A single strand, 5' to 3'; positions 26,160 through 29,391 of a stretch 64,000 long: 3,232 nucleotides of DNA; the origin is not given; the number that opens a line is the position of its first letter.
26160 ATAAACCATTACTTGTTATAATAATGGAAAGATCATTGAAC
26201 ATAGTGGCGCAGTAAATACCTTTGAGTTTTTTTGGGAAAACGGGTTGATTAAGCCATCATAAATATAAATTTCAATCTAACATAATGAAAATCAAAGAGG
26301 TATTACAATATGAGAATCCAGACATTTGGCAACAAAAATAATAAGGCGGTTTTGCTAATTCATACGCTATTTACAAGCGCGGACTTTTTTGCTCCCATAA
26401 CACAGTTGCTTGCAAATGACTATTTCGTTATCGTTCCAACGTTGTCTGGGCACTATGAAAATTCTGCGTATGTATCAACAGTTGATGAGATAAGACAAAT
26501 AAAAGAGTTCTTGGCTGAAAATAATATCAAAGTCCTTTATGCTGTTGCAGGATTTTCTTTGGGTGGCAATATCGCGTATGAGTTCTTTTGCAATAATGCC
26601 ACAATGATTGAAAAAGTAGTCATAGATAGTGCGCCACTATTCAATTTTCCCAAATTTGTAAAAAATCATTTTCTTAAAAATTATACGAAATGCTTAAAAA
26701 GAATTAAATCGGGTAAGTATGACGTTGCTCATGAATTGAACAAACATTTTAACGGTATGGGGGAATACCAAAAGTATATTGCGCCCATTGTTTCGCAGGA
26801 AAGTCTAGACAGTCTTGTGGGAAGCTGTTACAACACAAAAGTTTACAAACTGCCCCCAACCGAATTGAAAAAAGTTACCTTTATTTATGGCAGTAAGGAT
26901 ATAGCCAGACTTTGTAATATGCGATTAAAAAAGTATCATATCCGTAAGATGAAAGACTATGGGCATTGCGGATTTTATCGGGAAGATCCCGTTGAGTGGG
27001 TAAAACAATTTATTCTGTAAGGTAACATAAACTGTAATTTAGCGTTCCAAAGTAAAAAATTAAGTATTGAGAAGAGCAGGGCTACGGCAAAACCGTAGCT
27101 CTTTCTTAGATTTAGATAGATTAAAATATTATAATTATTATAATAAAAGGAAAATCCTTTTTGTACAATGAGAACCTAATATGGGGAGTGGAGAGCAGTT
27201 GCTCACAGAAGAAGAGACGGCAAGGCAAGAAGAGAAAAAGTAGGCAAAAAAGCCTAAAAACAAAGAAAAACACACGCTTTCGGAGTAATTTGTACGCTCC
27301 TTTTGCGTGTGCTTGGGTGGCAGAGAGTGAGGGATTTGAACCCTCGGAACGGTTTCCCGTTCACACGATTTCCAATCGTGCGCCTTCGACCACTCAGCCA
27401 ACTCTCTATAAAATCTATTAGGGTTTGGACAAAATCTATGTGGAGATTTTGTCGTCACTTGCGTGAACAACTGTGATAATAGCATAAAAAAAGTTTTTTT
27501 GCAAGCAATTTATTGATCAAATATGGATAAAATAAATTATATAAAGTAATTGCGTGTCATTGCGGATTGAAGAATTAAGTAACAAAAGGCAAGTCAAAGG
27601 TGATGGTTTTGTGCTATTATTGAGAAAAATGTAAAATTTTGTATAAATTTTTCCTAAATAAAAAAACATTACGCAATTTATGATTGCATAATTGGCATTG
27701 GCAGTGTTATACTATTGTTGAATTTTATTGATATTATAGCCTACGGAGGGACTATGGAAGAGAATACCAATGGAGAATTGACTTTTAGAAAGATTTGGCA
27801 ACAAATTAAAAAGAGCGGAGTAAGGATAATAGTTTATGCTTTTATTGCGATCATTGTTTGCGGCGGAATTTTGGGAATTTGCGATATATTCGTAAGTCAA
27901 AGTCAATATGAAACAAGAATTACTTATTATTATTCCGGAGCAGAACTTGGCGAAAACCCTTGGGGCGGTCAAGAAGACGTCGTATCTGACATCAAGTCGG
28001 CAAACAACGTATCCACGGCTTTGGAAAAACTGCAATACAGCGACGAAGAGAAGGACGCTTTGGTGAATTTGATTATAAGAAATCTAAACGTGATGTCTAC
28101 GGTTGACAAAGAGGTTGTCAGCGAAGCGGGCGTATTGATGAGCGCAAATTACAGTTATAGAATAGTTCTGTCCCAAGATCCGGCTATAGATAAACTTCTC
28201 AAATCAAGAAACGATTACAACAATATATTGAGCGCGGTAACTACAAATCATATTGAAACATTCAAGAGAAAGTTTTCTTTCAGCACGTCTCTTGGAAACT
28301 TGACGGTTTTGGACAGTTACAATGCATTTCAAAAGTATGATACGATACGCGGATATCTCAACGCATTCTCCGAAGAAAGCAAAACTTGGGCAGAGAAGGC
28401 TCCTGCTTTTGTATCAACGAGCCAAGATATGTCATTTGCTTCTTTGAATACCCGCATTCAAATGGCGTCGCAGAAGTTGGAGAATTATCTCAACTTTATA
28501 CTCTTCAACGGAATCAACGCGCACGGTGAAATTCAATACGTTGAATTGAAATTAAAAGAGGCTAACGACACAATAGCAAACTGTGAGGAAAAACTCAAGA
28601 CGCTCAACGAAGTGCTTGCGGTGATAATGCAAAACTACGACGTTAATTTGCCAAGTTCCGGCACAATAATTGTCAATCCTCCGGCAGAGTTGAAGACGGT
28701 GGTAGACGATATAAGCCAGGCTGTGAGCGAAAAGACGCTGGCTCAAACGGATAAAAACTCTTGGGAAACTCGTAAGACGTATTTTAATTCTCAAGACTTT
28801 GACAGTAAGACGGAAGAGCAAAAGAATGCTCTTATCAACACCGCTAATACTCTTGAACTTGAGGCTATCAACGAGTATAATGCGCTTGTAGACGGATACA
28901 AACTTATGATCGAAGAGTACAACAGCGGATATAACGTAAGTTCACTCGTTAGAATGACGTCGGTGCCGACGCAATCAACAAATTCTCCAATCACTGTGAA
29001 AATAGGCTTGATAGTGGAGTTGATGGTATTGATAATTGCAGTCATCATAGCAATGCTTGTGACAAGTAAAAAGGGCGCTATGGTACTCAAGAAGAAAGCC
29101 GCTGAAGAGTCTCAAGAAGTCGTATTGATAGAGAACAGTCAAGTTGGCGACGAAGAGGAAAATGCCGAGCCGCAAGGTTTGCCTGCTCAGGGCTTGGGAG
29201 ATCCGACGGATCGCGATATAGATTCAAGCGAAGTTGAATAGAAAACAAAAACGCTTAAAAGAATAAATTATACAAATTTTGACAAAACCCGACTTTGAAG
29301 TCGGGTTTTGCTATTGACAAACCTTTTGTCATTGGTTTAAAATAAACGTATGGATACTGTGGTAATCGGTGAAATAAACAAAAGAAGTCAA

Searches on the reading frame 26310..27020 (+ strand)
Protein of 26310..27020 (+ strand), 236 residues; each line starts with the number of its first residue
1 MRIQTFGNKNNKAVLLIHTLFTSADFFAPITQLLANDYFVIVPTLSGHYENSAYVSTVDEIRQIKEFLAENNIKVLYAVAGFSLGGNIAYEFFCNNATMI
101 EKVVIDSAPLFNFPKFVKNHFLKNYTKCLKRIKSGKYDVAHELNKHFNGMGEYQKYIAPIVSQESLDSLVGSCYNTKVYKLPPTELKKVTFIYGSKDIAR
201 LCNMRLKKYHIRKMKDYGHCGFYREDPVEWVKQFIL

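Call 4: search_protein_families(library=pfam, proteins=[window:26310-27020:+], max_evalue=1)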
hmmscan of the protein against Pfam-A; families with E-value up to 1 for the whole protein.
window:26310-27020:+ (236 aa): 7 families
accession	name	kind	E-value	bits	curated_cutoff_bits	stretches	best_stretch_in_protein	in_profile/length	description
PF00561.26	Abhydrolase_1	-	1.6e-08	35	25.8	1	13-109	2-105/245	alpha/beta hydrolase fold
PF12697.13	Abhydrolase_6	-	6.4e-07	30.7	26.3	1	14-229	1-212/217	Alpha/beta hydrolase family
PF12146.15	Hydrolase_4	-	0.00013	21.8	27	1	11-133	4-138/239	Serine aminopeptidase, S33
PF00975.26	Thioesterase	-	0.00053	20.7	26.4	1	14-92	3-83/226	Thioesterase domain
PF07972.16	Flavodoxin_NdrI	-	0.042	14.4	27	1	35-100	36-94/120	NrdI Flavodoxin like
PF12695.13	Abhydrolase_5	-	0.15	12.3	27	1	59-105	44-86/164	Alpha/beta hydrolase family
PF20669.3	Exo70_N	-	0.22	12.2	23.9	0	50-73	29-52/83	Exocyst complex component Exo70 N-terminal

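Call 5: search_protein_families(library=padloc, proteins=[window:26310-27020:+], max_evalue=1)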
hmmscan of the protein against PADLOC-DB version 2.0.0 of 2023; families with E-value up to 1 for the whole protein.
window:26310-27020:+ (236 aa): 0 families

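Call 6: search_protein_families(library=ncbifam, proteins=[window:26310-27020:+], max_evalue=1)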
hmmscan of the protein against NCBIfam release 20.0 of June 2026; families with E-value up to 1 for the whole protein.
window:26310-27020:+ (236 aa): 21 families
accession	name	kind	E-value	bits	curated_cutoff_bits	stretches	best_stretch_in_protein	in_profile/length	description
NF050089.1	i_nPHAscl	equivalog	6.4e-11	41.8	300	1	9-121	16-131/288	intracellular short-chain-length polyhydroxyalkanoate depolymerase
TIGR03695.1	menH_SHCHC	equivalog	6e-09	35.7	208.55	1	11-108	2-104/252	2-succinyl-6-hydroxy-2,4-cyclohexadiene-1-carboxylate synthase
NF008340.0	PRK11126.1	equivalog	5.5e-06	25.8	261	1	7-107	10-111/255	2-succinyl-6-hydroxy-2,4-cyclohexadiene-1-carboxylate synthase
NF051488.1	bifunc_PcaDC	exception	9.5e-06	25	390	1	5-107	6-111/375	bifunctional 3-oxoadipate enol-lactonase/4-carboxymuconolactone decarboxylase PcaDC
TIGR03611.1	RutD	equivalog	1.3e-05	24.7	238.5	1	8-105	10-110/258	pyrimidine utilization protein D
TIGR02427.1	protocat_pcaD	equivalog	6.1e-05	22.5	255.85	1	7-107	8-112/251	3-oxoadipate enol-lactonase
NF007954.0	PRK10673.1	equivalog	0.00012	21.4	399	1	8-110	13-117/255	esterase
TIGR01250.1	pro_imino_pep_2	subfamily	0.00026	20.6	167.65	1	57-167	82-182/288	proline iminopeptidase-family hydrolase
TIGR01738.1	bioH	equivalog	0.00027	20.6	206.95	1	10-111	3-102/245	pimeloyl-ACP methyl ester esterase BioH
NF011457.0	PRK14875.1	equivalog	0.00029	19.9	307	1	5-102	126-225/372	acetoin dehydrogenase dihydrolipoyllysine-residue acetyltransferase subunit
NF006449.0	PRK08775.1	equivalog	0.0016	17.4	296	1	50-108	114-172/344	homoserine O-succinyltransferase MetX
TIGR03056.1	bchO_mg_che_rel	equivalog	0.0019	17.3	172.55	1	4-114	21-134/278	alpha/beta fold hydrolase BchO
TIGR01392.2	MetX_acetyl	equivalog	0.0023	17.1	500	1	55-105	108-158/351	homoserine O-acetyltransferase MetX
NF033854.1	esterase_BioV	equivalog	0.0064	16.4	150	1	67-127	14-75/167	pimelyl-ACP methyl ester esterase BioV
NF005757.0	PRK07581.1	subfamily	0.016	14.1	332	1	50-104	98-153/339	hypothetical protein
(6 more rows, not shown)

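Call 7: search_protein_families(library=phrogs, proteins=[window:26310-27020:+], max_evalue=1)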
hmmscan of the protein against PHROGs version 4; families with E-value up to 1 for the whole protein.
window:26310-27020:+ (236 aa): 3 families
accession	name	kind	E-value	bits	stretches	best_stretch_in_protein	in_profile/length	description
phrog_789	-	other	0.00029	20.6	1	5-140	348-487/637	esterase/lipase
phrog_883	-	moron, auxiliary metabolic gene and host takeover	0.056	14.3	1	36-136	48-134/136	flavodoxin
phrog_15678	-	unknown function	0.1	13.2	1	75-160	50-137/162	-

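Call 35: search_protein_families(library=pfam, proteins=[L007:8485-9132:+, L007:5358-6890:+, L007:4324-5361:+], max_evalue=0.1)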
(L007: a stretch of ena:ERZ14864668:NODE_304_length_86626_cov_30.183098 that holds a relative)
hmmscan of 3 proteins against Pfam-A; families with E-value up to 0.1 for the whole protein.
L007:8485-9132:+ (215 aa): 2 families
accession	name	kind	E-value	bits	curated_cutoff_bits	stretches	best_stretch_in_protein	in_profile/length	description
PF25432.1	FF_PRPF40A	-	0.034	14.4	27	0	176-207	29-60/60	PRPF40A-like, FF domain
PF19025.5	DUF5751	-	0.065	13.5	27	1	45-87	67-107/116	Family of unknown function (DUF5751)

L007:5358-6890:+ (510 aa): 4 families
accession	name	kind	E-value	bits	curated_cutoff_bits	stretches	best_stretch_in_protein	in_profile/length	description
PF00009.33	GTP_EFTU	-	1.5e-06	28.4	26.5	1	3-219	4-187/188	Elongation factor Tu GTP binding domain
PF01926.29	MMR_HSR1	-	5.5e-05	23.7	21.9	1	64-132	23-100/113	50S ribosome-binding GTPase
PF23887.1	Phage_Gene47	-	0.0013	18.7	27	1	446-478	12-43/65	Phage L5 gene 47-like protein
PF00910.28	RNA_helicase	-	0.007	17.3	21.5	1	5-65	1-63/105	RNA helicase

L007:4324-5361:+ (345 aa): 5 families
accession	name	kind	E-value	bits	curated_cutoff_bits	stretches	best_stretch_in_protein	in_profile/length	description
PF00132.30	Hexapep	-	7e-12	45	27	2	187-222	1-36/36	Bacterial transferase hexapeptide (six repeats)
PF25084.1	LbH_EIF2B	-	2.6e-05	24.6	54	1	188-236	45-91/105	EIF2B subunit epsilon LbH domain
PF21711.3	DCTN5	-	0.00066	19.8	40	0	197-222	99-124/182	Dynactin subunit 5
PF25247.1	LbH_GLGC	-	0.00087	19.7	27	1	144-224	22-103/135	GLGC left-handed parallel beta-helix domain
PF14602.12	Hexapep_2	-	0.012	15.7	27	1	190-221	4-33/34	Hexapeptide repeat of succinyl-transferase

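Call 83: search_protein_families(library=pfam, proteins=[L025:9032-9682:+, L025:9703-10575:+, L025:5492-6223:-, L026:2773-4239:+, L026:4269-5222:-, L027:5698-7701:+, L027:973-2424:+, L028:5719-6621:+, L028:9096-9923:-, L029:5416-6480:-], max_evalue=0.001)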
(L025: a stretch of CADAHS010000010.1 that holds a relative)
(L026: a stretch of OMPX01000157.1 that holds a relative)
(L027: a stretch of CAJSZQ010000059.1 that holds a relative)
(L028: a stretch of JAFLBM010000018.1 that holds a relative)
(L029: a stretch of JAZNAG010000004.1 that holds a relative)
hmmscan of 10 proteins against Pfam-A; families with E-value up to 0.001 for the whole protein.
L025:9032-9682:+ (216 aa): 1 family
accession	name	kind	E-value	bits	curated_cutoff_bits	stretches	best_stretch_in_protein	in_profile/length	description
PF10137.14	CAP12-PCTIR_TIR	-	5.5e-38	130.1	24.7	1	70-191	1-119/119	CAP12/Pycsar effector protein, TIR domain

L025:9703-10575:+ (290 aa): 1 family
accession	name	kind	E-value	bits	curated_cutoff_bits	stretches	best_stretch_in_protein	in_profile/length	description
PF20016.6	ThsA_Macro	-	3.3e-42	144.7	25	1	85-277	1-182/183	Thoeris protein ThsA, Macro domain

L025:5492-6223:- (243 aa): 2 families
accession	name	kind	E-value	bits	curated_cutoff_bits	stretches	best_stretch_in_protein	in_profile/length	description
PF04397.21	LytTR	-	1.1e-14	54.9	22.6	1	144-234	5-96/98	LytTr DNA-binding domain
PF00072.30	Response_reg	-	1.1e-11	45.3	30.2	1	6-93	3-84/111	Response regulator receiver domain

L026:2773-4239:+ (488 aa): 2 families
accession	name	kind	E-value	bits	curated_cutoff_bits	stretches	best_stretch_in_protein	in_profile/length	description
PF13286.11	HD_assoc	-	5e-16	59.5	22.2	2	464-484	70-90/91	Phosphohydrolase-associated domain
PF01966.28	HD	-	1.5e-11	45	22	1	74-124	1-49/116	HD domain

L026:4269-5222:- (317 aa): 4 families
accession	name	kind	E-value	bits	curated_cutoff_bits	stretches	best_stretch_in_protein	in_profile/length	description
PF00589.27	Phage_integrase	-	2.7e-41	141.7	27.1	1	147-298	19-170/172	Phage integrase family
PF02899.23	Phage_int_SAM_1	-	1.8e-08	35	22.3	1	23-94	1-80/83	Phage integrase, N-terminal SAM-like domain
PF13495.12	Phage_int_SAM_4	-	2.7e-06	28.1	27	1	23-98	2-83/85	Phage integrase, N-terminal SAM-like domain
PF13102.12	Phage_int_SAM_5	-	0.00027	21.7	22.3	1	23-106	3-95/98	Phage integrase SAM-like domain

L027:5698-7701:+ (667 aa): 6 families
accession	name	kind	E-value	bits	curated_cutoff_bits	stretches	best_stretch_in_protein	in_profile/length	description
PF01653.23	DNA_ligase_aden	-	3.7e-45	154.9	27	1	64-304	2-252/253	NAD-dependent DNA ligase adenylation domain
PF03120.22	DNA_ligase_OB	-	3.6e-19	68.9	32.9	1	308-378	1-71/79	NAD-dependent DNA ligase OB-fold domain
PF00533.33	BRCT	-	1.9e-13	50.9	21.3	1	591-666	2-78/78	BRCA1 C Terminus (BRCT) domain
PF12738.14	PTCB-BRCT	-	1.9e-05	25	22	1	611-658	13-60/63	twin BRCT domain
PF22745.1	Nlig-Ia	-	0.00015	22.8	27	1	18-46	19-47/92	DNA ligase-like, N-terminal NAD+-binding domain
PF12826.13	HHH_2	-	0.00043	20.8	27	0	503-565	3-62/64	Helix-hairpin-helix motif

L027:973-2424:+ (483 aa): 3 families
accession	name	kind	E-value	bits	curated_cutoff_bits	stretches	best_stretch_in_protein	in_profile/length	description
PF04326.19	SLFN_AlbA_2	-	7.7e-17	62.4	25.3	1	15-124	1-112/118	Schlafen, AlbA_2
PF21247.3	Fic-like_C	-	2.5e-11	43.7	27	1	426-480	6-61/64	Filamentation induced by cAMP protein Fic-like, C-terminal domain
PF13749.12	HATPase_c_4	-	1.7e-05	25.1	26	1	334-382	36-85/89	Putative ATP-dependent DNA helicase recG C-terminal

L028:5719-6621:+ (300 aa): 2 families
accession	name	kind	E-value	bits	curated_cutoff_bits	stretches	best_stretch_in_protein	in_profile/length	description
PF18818.7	MPTase-PolyVal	-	5.7e-35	120.6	27.5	1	160-275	13-124/126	Zincin-like metallopeptidase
PF08401.16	ArdcN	-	1.6e-30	106.3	22.6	1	12-121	2-123/123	N-terminal domain of anti-restriction factor ArdC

L028:9096-9923:- (275 aa): 0 families

L029:5416-6480:- (354 aa): 0 families

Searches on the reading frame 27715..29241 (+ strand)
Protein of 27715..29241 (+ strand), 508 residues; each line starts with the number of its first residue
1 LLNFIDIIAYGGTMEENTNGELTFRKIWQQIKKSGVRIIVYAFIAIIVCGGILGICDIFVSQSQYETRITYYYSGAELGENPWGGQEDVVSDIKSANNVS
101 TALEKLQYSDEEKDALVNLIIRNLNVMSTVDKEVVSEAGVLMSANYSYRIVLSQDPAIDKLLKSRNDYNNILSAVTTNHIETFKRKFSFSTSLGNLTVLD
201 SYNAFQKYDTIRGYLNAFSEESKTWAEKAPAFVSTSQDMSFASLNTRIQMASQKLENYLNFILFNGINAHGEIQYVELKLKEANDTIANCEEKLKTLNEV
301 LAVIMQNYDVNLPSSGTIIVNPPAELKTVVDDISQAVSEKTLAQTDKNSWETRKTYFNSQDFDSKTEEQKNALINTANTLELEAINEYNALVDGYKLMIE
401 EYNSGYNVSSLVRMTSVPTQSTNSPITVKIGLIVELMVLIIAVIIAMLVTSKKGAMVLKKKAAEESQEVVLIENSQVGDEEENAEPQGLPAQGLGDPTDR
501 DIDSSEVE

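Call 35: search_protein_families(library=pfam, proteins=[L007:8485-9132:+, L007:5358-6890:+, L007:4324-5361:+], max_evalue=0.1)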
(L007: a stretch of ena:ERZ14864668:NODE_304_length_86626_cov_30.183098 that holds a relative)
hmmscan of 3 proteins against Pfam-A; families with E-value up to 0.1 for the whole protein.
L007:8485-9132:+ (215 aa): 2 families
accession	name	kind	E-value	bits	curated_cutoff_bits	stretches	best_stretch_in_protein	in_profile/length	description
PF25432.1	FF_PRPF40A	-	0.034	14.4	27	0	176-207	29-60/60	PRPF40A-like, FF domain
PF19025.5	DUF5751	-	0.065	13.5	27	1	45-87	67-107/116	Family of unknown function (DUF5751)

L007:5358-6890:+ (510 aa): 4 families
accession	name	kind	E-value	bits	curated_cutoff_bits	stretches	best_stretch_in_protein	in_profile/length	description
PF00009.33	GTP_EFTU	-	1.5e-06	28.4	26.5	1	3-219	4-187/188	Elongation factor Tu GTP binding domain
PF01926.29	MMR_HSR1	-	5.5e-05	23.7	21.9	1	64-132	23-100/113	50S ribosome-binding GTPase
PF23887.1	Phage_Gene47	-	0.0013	18.7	27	1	446-478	12-43/65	Phage L5 gene 47-like protein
PF00910.28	RNA_helicase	-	0.007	17.3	21.5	1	5-65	1-63/105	RNA helicase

L007:4324-5361:+ (345 aa): 5 families
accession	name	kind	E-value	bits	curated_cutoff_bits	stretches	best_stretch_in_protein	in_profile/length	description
PF00132.30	Hexapep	-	7e-12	45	27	2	187-222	1-36/36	Bacterial transferase hexapeptide (six repeats)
PF25084.1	LbH_EIF2B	-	2.6e-05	24.6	54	1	188-236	45-91/105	EIF2B subunit epsilon LbH domain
PF21711.3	DCTN5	-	0.00066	19.8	40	0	197-222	99-124/182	Dynactin subunit 5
PF25247.1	LbH_GLGC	-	0.00087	19.7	27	1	144-224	22-103/135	GLGC left-handed parallel beta-helix domain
PF14602.12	Hexapep_2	-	0.012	15.7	27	1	190-221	4-33/34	Hexapeptide repeat of succinyl-transferase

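Call 83: search_protein_families(library=pfam, proteins=[L025:9032-9682:+, L025:9703-10575:+, L025:5492-6223:-, L026:2773-4239:+, L026:4269-5222:-, L027:5698-7701:+, L027:973-2424:+, L028:5719-6621:+, L028:9096-9923:-, L029:5416-6480:-], max_evalue=0.001)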
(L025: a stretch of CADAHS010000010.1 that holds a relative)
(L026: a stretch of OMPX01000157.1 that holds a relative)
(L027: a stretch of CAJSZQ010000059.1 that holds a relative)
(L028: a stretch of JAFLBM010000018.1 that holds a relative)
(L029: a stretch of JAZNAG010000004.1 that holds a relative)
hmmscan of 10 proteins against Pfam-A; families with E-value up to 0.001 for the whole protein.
L025:9032-9682:+ (216 aa): 1 family
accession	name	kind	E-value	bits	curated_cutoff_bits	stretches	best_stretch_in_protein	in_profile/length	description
PF10137.14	CAP12-PCTIR_TIR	-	5.5e-38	130.1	24.7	1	70-191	1-119/119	CAP12/Pycsar effector protein, TIR domain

L025:9703-10575:+ (290 aa): 1 family
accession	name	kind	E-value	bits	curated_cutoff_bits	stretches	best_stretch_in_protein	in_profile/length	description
PF20016.6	ThsA_Macro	-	3.3e-42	144.7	25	1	85-277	1-182/183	Thoeris protein ThsA, Macro domain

L025:5492-6223:- (243 aa): 2 families
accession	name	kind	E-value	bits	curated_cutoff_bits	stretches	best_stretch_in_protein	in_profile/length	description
PF04397.21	LytTR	-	1.1e-14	54.9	22.6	1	144-234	5-96/98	LytTr DNA-binding domain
PF00072.30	Response_reg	-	1.1e-11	45.3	30.2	1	6-93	3-84/111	Response regulator receiver domain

L026:2773-4239:+ (488 aa): 2 families
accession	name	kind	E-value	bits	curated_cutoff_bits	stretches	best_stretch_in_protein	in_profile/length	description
PF13286.11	HD_assoc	-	5e-16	59.5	22.2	2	464-484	70-90/91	Phosphohydrolase-associated domain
PF01966.28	HD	-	1.5e-11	45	22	1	74-124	1-49/116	HD domain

L026:4269-5222:- (317 aa): 4 families
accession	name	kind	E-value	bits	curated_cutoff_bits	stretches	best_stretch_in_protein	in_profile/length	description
PF00589.27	Phage_integrase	-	2.7e-41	141.7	27.1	1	147-298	19-170/172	Phage integrase family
PF02899.23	Phage_int_SAM_1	-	1.8e-08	35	22.3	1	23-94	1-80/83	Phage integrase, N-terminal SAM-like domain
PF13495.12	Phage_int_SAM_4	-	2.7e-06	28.1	27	1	23-98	2-83/85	Phage integrase, N-terminal SAM-like domain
PF13102.12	Phage_int_SAM_5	-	0.00027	21.7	22.3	1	23-106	3-95/98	Phage integrase SAM-like domain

L027:5698-7701:+ (667 aa): 6 families
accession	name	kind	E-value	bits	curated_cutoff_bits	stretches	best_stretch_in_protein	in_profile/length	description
PF01653.23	DNA_ligase_aden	-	3.7e-45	154.9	27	1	64-304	2-252/253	NAD-dependent DNA ligase adenylation domain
PF03120.22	DNA_ligase_OB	-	3.6e-19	68.9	32.9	1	308-378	1-71/79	NAD-dependent DNA ligase OB-fold domain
PF00533.33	BRCT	-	1.9e-13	50.9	21.3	1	591-666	2-78/78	BRCA1 C Terminus (BRCT) domain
PF12738.14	PTCB-BRCT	-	1.9e-05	25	22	1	611-658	13-60/63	twin BRCT domain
PF22745.1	Nlig-Ia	-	0.00015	22.8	27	1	18-46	19-47/92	DNA ligase-like, N-terminal NAD+-binding domain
PF12826.13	HHH_2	-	0.00043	20.8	27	0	503-565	3-62/64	Helix-hairpin-helix motif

L027:973-2424:+ (483 aa): 3 families
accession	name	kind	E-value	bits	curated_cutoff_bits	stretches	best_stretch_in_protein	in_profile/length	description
PF04326.19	SLFN_AlbA_2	-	7.7e-17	62.4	25.3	1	15-124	1-112/118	Schlafen, AlbA_2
PF21247.3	Fic-like_C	-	2.5e-11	43.7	27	1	426-480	6-61/64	Filamentation induced by cAMP protein Fic-like, C-terminal domain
PF13749.12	HATPase_c_4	-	1.7e-05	25.1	26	1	334-382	36-85/89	Putative ATP-dependent DNA helicase recG C-terminal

L028:5719-6621:+ (300 aa): 2 families
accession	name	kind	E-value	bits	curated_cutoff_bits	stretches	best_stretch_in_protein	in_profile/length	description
PF18818.7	MPTase-PolyVal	-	5.7e-35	120.6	27.5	1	160-275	13-124/126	Zincin-like metallopeptidase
PF08401.16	ArdcN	-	1.6e-30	106.3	22.6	1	12-121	2-123/123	N-terminal domain of anti-restriction factor ArdC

L028:9096-9923:- (275 aa): 0 families

L029:5416-6480:- (354 aa): 0 families
